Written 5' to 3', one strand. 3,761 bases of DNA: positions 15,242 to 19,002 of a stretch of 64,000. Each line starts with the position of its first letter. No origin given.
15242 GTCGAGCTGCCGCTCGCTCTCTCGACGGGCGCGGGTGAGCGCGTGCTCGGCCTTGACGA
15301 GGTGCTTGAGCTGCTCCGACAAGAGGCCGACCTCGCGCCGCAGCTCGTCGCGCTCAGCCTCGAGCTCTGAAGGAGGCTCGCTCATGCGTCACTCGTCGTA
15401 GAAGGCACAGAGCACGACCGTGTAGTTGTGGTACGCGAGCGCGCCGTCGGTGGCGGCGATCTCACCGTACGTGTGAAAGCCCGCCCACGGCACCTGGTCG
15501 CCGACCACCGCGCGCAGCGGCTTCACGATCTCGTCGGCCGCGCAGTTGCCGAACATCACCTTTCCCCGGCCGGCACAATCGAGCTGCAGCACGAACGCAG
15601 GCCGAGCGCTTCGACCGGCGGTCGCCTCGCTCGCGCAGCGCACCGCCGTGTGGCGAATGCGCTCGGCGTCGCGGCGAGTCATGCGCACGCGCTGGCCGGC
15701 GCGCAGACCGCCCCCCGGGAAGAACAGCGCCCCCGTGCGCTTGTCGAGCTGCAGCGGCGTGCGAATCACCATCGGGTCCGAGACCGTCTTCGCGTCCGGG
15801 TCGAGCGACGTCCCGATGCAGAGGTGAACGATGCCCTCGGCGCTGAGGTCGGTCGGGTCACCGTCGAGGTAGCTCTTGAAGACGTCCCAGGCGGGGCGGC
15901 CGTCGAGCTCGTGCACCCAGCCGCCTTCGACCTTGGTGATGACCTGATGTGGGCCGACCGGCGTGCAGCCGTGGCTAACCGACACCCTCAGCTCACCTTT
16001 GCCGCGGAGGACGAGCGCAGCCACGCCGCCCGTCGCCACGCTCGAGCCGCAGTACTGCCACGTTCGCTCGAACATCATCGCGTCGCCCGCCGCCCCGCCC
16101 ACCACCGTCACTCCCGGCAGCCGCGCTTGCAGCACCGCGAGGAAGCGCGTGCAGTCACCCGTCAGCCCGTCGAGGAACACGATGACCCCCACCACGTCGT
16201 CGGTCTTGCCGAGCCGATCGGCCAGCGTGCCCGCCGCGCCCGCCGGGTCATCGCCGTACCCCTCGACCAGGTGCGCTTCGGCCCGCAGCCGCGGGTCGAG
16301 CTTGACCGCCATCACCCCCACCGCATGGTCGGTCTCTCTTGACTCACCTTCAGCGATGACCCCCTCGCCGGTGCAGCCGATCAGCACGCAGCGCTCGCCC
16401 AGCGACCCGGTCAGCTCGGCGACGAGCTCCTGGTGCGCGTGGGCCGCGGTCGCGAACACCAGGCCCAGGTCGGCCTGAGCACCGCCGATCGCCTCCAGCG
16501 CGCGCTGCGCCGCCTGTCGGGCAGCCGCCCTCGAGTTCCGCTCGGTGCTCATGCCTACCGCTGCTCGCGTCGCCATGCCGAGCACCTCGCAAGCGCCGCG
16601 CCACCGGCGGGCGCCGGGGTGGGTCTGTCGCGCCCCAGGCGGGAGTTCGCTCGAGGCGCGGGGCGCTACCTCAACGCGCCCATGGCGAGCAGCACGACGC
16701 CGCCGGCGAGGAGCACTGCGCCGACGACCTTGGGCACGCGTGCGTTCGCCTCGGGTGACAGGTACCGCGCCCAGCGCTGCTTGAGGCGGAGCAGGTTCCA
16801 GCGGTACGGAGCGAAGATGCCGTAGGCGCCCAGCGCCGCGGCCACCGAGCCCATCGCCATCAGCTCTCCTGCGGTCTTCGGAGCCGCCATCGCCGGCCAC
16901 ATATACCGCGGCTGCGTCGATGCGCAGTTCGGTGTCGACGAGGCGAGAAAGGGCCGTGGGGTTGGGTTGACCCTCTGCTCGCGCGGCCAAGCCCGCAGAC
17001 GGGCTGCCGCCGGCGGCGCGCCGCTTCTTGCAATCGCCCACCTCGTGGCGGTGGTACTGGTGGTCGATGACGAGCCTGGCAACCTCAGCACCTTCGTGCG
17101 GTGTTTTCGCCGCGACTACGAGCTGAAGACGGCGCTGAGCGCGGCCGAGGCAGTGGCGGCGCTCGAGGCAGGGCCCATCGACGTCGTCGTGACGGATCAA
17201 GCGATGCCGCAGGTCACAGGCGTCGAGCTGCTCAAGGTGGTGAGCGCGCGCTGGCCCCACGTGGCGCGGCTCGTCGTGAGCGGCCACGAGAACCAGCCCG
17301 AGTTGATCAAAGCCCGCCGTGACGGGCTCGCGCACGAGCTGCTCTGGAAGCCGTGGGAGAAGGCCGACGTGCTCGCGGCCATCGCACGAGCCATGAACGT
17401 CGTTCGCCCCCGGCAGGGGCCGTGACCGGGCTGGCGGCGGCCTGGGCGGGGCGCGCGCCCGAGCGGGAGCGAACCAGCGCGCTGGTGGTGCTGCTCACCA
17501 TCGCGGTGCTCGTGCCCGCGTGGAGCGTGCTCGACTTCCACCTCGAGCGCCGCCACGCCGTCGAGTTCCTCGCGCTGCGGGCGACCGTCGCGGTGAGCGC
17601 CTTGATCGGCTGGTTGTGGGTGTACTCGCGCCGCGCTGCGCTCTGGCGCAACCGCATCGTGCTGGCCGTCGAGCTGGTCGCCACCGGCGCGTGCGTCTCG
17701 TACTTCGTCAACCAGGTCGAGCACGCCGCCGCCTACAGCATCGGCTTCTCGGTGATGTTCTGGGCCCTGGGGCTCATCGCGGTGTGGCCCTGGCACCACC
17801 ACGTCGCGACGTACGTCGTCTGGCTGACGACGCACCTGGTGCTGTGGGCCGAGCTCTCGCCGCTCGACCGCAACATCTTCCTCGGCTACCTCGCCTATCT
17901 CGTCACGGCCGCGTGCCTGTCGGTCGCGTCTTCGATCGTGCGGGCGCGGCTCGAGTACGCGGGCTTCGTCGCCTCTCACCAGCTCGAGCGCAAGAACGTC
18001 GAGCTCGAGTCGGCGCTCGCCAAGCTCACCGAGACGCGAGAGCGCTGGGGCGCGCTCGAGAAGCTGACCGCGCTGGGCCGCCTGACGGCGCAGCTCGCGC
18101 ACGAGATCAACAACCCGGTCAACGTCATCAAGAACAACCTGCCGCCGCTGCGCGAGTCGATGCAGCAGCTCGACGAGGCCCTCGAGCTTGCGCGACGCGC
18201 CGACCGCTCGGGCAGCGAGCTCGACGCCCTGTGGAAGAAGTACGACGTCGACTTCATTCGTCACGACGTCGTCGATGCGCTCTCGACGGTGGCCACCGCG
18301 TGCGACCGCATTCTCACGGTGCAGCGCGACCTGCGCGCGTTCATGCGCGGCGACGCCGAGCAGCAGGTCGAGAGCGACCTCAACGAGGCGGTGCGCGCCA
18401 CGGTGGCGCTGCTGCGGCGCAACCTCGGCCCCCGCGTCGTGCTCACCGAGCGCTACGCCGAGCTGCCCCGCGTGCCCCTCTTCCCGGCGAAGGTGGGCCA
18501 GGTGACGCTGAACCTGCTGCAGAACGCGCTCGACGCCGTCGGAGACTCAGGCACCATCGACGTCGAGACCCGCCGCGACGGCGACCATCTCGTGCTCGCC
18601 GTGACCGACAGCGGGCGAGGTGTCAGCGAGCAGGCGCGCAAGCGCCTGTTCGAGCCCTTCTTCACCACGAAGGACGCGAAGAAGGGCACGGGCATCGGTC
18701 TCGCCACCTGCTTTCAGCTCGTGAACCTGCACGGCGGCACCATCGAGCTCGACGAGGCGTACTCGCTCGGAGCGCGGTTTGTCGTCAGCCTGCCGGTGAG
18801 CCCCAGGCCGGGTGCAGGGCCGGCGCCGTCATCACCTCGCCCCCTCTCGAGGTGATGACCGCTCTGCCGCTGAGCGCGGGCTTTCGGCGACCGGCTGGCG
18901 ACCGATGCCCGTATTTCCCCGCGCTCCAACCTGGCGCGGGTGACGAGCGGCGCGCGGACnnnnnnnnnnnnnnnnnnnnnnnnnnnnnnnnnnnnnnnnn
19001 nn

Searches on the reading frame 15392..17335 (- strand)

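Call 72: search_protein_families(library=pfam, proteins=[window:15392-17335:-], max_evalue=0.00001)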
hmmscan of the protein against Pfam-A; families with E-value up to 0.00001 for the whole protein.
window:15392-17335:- (648 aa): 2 families
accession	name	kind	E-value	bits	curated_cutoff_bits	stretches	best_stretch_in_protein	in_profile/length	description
PF08495.15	FIST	-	1.1e-40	139.9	23.2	1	289-480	1-189/189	FIST N domain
PF10442.14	FIST_C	-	1.4e-21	77.4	28.5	1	482-627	1-130/131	FIST C domain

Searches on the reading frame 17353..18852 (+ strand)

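Call 72: search_protein_families(library=pfam, proteins=[window:17353-18852:+], max_evalue=0.00001)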
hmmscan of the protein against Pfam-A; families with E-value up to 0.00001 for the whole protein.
window:17353-18852:+ (500 aa): 2 families
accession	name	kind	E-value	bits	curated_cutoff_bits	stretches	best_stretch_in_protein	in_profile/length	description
PF02518.31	HATPase_c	-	1.6e-23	83.7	26.4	1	380-483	5-110/111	Histidine kinase-, DNA gyrase B-, and HSP90-like ATPase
PF00512.31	HisKA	-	7.9e-07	29.5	26.9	0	241-293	2-53/66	His Kinase A (phospho-acceptor) domain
